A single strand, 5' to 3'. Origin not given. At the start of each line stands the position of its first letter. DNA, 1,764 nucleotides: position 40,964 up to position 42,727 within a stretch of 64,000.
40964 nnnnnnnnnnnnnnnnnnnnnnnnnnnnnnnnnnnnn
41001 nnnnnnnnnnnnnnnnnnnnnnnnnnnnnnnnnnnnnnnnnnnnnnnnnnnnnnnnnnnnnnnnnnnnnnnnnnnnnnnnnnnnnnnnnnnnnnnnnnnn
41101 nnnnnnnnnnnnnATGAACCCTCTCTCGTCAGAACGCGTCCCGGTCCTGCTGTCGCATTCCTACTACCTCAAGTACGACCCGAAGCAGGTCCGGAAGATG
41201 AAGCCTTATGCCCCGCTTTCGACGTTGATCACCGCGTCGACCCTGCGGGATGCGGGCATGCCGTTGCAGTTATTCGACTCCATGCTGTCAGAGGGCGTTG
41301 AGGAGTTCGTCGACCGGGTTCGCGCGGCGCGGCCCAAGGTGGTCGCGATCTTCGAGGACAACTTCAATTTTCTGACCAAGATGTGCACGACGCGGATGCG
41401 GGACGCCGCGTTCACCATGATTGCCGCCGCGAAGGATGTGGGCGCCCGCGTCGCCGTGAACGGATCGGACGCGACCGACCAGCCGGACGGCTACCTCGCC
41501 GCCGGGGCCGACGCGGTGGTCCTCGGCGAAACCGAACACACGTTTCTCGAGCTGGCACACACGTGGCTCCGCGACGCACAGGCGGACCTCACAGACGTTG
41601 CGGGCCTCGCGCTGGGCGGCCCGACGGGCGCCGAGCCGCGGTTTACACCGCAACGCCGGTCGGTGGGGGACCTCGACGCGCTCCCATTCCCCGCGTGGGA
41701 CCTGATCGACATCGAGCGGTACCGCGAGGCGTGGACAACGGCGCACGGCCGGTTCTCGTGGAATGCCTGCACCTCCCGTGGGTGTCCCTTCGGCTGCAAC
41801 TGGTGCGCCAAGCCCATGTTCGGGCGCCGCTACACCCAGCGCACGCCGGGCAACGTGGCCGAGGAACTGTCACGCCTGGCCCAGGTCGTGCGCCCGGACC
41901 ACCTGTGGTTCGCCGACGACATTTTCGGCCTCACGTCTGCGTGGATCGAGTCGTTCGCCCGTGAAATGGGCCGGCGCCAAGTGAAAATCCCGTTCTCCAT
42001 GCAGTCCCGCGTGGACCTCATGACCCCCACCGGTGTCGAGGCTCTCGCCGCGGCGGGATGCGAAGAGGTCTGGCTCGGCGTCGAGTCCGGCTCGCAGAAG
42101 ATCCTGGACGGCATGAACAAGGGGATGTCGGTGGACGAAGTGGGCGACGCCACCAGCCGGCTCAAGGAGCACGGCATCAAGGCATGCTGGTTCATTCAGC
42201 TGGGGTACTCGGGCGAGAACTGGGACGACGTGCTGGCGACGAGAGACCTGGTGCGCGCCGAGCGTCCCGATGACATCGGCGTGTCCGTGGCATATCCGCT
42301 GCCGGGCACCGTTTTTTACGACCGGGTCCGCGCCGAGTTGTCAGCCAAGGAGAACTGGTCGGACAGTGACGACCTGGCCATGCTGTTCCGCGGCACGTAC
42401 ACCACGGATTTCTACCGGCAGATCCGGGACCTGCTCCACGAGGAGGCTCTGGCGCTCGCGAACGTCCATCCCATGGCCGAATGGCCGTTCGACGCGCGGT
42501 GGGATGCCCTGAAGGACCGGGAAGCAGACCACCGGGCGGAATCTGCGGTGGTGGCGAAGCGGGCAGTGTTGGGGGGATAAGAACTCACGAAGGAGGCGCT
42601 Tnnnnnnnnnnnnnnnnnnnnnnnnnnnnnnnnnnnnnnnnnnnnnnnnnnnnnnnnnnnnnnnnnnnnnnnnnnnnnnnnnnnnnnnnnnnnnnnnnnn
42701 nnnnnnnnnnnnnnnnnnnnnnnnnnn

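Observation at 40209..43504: HPr-kinase-like protein, B12-binding radical SAM enzyme and PP2C phosphatase in one tightly coupled operon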

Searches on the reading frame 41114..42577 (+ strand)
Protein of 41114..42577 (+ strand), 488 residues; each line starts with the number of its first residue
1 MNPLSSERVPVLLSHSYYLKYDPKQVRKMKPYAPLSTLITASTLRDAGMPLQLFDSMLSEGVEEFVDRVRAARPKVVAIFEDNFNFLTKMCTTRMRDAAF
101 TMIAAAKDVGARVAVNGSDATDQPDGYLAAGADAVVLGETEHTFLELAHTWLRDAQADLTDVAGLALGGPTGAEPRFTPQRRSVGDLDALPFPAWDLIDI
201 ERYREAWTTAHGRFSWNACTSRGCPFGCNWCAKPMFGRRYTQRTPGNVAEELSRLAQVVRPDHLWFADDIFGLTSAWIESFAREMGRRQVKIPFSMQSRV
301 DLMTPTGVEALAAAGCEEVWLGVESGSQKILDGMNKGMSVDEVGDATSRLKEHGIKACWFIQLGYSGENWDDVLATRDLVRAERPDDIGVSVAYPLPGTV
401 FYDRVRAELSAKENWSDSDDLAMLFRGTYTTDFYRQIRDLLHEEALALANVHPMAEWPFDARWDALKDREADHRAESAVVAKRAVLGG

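Call 3: search_protein_families(library=pfam, proteins=[window:41114-42577:+], max_evalue=0.01)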
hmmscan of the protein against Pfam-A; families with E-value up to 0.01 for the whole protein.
window:41114-42577:+ (488 aa): 2 families
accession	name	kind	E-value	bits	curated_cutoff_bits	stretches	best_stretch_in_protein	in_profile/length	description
PF04055.27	Radical_SAM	-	2.3e-18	67.4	29.5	1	220-379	3-165/166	Radical SAM superfamily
PF02310.24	B12-binding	-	4.1e-09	36.8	32.1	1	34-147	14-120/121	B12 binding domain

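Call 4: search_protein_families(library=ncbifam, proteins=[window:41114-42577:+], max_evalue=0.01)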
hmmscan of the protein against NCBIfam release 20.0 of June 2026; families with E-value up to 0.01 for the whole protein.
window:41114-42577:+ (488 aa): 26 families (the best 25 are shown)
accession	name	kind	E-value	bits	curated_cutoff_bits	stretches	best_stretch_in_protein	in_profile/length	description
TIGR03471.1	HpnJ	equivalog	2.3e-31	109.2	577.6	1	106-408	93-390/472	hopanoid biosynthesis associated radical SAM protein HpnJ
TIGR02026.1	BchE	equivalog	7e-29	101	481.35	1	30-408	18-390/497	magnesium-protoporphyrin IX monomethyl ester anaerobic oxidative cyclase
TIGR04072.2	rSAM_ladder_B12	equivalog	2.6e-28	98.8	360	2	217-373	182-339/443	lipid biosynthesis B12-binding/radical SAM protein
TIGR04014.1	B12_SAM_MJ_0865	equivalog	4.8e-28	98.1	360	1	81-407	38-360/434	methyl-coenzyme M reductase glutamine C-methyltransferase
TIGR04479.1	bcpD_PhpK_rSAM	subfamily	2.5e-27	95.4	600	1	218-394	244-420/504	PhpK family radical SAM P-methyltransferase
TIGR04295.1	B12_rSAM_oligo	hypoth_equivalog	1.6e-26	93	400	1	30-397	21-371/422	TIGR04295 family B12-binding domain-containing radical SAM protein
NF050148.1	rSAM_ApyD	equivalog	3.5e-23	81.9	750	1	133-410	128-398/645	RiPP biosynthesis radical SAM protein ApyD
NF038361.1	rSAM_Sden_1168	equivalog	3.7e-20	72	575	1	133-404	200-472/560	Sden_1168 family B12-binding radical SAM P-methyltransferase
TIGR04013.1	B12_SAM_MJ_1487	hypoth_equivalog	8.7e-20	70.9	251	1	93-411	53-363/382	TIGR04013 family B12-binding domain/radical SAM domain-containing protein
TIGR04367.1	HpnR_B12_rSAM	equivalog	1.1e-17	63.8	650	1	33-410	21-378/490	hopanoid C-3 methylase HpnR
TIGR04385.1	B12_rSAM_cofa1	equivalog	5.5e-17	62.1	450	1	35-380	21-361/438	B12 lower ligand biosynthesis radical SAM protein BzaD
TIGR03975.1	rSAM_ocin_1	subfamily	2.1e-16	59.6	281.85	1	132-368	182-415/606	RiPP maturation radical SAM C-methyltransferase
NF033070.1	rSAM_AprD4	equivalog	3.9e-16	59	500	1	103-403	95-388/456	AprD4 family radical SAM diol-dehydratase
NF033712.0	B12_rSAM_KedN5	subfamily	2.5e-10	39.2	700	1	132-279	115-259/624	KedN5 family methylcobalamin-dependent radical SAM C-methyltransferase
NF040542.1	rSAM_RCCLKC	equivalog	7.1e-09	35.3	450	1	32-356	11-323/423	arsinothricin biosynthesis radical SAM protein ArsL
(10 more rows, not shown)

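Call 42: find_related_loci(query=window:41114-42577:+, collection=metagenome_contigs, flank=6000)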
Query window:41114-42577:+ (488 aa) in metagenome_contigs; peptide patterns used: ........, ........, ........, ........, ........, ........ (x = any residue, [..] = any of these).
600 stretches matched a pattern (row limit reached: there are more); 559 encode a relative of the query (tblastn E <= 1e-3); the best 80 are kept; 80 distinct loci.
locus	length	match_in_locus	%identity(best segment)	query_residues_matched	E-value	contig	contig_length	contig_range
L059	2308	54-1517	87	1-488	0e+0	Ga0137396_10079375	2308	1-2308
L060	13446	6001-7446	66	5-485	0e+0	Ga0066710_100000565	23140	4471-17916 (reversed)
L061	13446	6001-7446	66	5-485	0e+0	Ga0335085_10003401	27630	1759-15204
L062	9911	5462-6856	67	5-475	0e+0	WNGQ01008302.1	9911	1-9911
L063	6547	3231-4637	67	5-479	0e+0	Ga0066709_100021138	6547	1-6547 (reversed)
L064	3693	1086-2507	68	4-475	0e+0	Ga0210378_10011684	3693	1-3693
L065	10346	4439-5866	68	5-479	0e+0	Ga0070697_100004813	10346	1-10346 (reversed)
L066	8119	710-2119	68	8-477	0e+0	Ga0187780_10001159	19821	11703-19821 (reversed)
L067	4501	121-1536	67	5-475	0e+0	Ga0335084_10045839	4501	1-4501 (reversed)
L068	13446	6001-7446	65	5-485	0e+0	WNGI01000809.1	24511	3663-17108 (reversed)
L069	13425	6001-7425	67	4-476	0e+0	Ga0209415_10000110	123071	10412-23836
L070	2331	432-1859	66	11-485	0e+0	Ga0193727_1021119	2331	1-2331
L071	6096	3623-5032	65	11-479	0e+0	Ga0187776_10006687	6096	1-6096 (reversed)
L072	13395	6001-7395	66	11-475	0e+0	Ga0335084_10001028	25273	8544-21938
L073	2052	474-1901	66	11-488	0e+0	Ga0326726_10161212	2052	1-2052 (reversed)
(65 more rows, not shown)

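Call 49: search_protein_families(library=pfam, proteins=[L060:7479-8696:+, L061:7479-8681:+, L061:8694-10523:+, L067:1603-2799:+, L067:2637-3920:+, L068:10947-12278:+, L072:7551-8657:+, L072:8778-9929:+, L072:9929-11749:+], max_evalue=0.001)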
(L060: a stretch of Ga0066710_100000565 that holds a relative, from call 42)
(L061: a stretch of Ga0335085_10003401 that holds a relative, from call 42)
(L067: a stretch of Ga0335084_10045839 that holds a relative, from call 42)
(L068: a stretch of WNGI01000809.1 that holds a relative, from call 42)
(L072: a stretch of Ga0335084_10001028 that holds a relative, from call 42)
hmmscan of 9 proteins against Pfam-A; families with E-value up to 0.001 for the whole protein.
L060:7479-8696:+ (406 aa): 1 family
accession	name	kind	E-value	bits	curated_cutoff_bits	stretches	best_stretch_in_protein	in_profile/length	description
PF13472.12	Lipase_GDSL_2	-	1.3e-12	49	32.9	1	98-384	1-175/178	GDSL-like Lipase/Acylhydrolase family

L061:7479-8681:+ (401 aa): 3 families
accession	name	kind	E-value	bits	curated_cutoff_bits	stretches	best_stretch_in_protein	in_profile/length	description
PF13472.12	Lipase_GDSL_2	-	1.3e-14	55.5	32.9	2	88-245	1-153/178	GDSL-like Lipase/Acylhydrolase family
PF00657.28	Lipase_GDSL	-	0.00027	21.6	23.6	0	104-174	21-94/208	GDSL-like Lipase/Acylhydrolase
PF04311.20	DUF459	-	0.00064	19.6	27.2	0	136-166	46-75/197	Protein of unknown function (DUF459)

L061:8694-10523:+ (610 aa): 2 families
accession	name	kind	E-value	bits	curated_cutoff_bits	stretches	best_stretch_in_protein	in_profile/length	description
PF02543.21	Carbam_trans_N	-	2.5e-85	287.4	24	1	7-343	2-345/346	Carbamoyltransferase N-terminus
PF16861.10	Carbam_trans_C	-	2.8e-72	242.2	27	1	402-591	1-170/170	Carbamoyltransferase C-terminus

L067:1603-2799:+ (399 aa): 3 families
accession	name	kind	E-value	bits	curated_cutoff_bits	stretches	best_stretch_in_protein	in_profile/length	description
PF13472.12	Lipase_GDSL_2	-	1.6e-12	48.7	32.9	1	87-378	2-176/178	GDSL-like Lipase/Acylhydrolase family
PF04311.20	DUF459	-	0.00024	21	27.2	0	270-309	92-131/197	Protein of unknown function (DUF459)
PF19040.6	SGNH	-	0.00082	19.6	27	0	268-386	124-247/248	SGNH domain (fused to AT3 domains)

L067:2637-3920:+ (428 aa): 2 families
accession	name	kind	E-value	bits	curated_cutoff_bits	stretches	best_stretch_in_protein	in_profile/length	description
PF13472.12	Lipase_GDSL_2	-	1.6e-08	35.7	32.9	1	140-415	1-178/178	GDSL-like Lipase/Acylhydrolase family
PF19040.6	SGNH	-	0.00044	20.5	27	1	295-420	123-246/248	SGNH domain (fused to AT3 domains)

L068:10947-12278:+ (444 aa): 3 families
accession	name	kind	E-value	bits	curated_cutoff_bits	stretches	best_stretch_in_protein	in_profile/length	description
PF13472.12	Lipase_GDSL_2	-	1.7e-13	51.9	32.9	1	135-418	1-176/178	GDSL-like Lipase/Acylhydrolase family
PF00657.28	Lipase_GDSL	-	3.1e-06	27.9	23.6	0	133-221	1-94/208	GDSL-like Lipase/Acylhydrolase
PF04311.20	DUF459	-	1.3e-05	25.1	27.2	0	310-344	92-126/197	Protein of unknown function (DUF459)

L072:7551-8657:+ (369 aa): 4 families
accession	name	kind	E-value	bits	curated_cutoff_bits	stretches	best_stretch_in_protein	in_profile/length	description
PF13472.12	Lipase_GDSL_2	-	1.5e-15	58.6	32.9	1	57-350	1-178/178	GDSL-like Lipase/Acylhydrolase family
PF04311.20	DUF459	-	2.8e-05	24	27.2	0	110-137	51-76/197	Protein of unknown function (DUF459)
PF00657.28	Lipase_GDSL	-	0.00012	22.7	23.6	0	55-352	1-205/208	GDSL-like Lipase/Acylhydrolase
PF16822.11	ALGX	-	0.00017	21.8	26.5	0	306-366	73-137/268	SGNH hydrolase-like domain, acetyltransferase AlgX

L072:8778-9929:+ (384 aa): 3 families
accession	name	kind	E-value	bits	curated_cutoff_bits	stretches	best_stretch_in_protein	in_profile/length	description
PF13472.12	Lipase_GDSL_2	-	4.7e-11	43.9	32.9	1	76-368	2-178/178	GDSL-like Lipase/Acylhydrolase family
PF00657.28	Lipase_GDSL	-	0.00053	20.6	23.6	0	252-373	103-208/208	GDSL-like Lipase/Acylhydrolase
PF04311.20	DUF459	-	0.0008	19.3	27.2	0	257-291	91-125/197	Protein of unknown function (DUF459)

L072:9929-11749:+ (607 aa): 2 families
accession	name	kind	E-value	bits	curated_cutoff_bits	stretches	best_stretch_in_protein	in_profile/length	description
PF02543.21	Carbam_trans_N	-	2.1e-96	323.8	24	1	4-341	2-346/346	Carbamoyltransferase N-terminus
PF16861.10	Carbam_trans_C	-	5.1e-74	247.9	27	1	399-588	1-170/170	Carbamoyltransferase C-terminus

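Call 53: search_solved_structures(query=window:41114-42577:+, max_evalue=0.001)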
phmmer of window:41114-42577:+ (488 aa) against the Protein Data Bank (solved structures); distinct sequences matched with E-value up to 0.001: 3.
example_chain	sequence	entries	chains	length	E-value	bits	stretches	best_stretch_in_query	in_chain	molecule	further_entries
9ccb_A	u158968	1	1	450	6.5e-17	64.4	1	219-407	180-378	Radical SAM core domain-containing protein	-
6fd2_B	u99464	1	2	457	7.9e-13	51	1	173-417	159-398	Putative apramycin biosynthetic oxidoreductase 4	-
9n1b_A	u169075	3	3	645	0.00051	21.9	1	106-280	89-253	Radical SAM protein | Radical SAM enzyme CysS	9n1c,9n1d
